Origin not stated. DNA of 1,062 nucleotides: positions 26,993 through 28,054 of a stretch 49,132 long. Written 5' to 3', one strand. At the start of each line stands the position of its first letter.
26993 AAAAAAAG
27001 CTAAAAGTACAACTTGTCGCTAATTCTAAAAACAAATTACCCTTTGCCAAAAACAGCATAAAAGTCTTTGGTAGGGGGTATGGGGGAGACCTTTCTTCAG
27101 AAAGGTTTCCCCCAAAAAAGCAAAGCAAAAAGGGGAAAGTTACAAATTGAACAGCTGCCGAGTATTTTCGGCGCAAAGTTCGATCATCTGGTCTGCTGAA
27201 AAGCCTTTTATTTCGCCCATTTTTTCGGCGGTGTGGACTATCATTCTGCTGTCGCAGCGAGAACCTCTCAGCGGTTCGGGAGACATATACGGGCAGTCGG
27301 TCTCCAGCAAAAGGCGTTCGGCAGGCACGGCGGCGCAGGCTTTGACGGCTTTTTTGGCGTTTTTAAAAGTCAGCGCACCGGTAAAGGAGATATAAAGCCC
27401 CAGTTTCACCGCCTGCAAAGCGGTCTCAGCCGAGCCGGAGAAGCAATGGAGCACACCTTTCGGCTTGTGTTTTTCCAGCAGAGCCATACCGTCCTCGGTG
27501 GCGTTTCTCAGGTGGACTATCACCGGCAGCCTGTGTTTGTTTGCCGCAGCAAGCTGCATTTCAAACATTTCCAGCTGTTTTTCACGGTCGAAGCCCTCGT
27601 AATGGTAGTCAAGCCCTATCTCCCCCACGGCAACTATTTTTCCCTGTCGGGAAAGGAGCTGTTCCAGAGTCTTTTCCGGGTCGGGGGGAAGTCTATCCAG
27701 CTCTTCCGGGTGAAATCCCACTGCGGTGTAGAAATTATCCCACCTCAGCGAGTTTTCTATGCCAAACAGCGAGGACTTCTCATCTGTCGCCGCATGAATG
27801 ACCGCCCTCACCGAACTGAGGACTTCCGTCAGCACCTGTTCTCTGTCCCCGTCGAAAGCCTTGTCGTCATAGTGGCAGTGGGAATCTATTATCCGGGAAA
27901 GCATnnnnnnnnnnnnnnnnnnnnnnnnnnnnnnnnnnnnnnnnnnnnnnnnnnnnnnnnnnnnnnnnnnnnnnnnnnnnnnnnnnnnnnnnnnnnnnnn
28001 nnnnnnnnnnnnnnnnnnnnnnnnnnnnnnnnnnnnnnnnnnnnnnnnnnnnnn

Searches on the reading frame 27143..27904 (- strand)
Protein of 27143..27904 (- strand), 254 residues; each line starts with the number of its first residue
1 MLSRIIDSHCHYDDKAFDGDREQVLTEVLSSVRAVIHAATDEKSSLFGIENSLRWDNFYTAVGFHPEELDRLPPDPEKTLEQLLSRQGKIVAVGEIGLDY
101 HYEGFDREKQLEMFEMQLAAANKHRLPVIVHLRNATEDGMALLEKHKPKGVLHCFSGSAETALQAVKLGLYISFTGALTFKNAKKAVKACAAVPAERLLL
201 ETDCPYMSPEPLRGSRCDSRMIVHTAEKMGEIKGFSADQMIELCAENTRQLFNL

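Call 73: search_protein_families(library=pfam, proteins=[window:27143-27904:-], max_evalue=0.00001)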
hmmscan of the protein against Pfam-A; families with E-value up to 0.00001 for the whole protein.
window:27143-27904:- (254 aa): 1 family
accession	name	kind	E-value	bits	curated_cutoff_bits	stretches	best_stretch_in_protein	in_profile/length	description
PF01026.27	TatD_DNase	-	5.5e-73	245.9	27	1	6-253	1-253/253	TatD related DNase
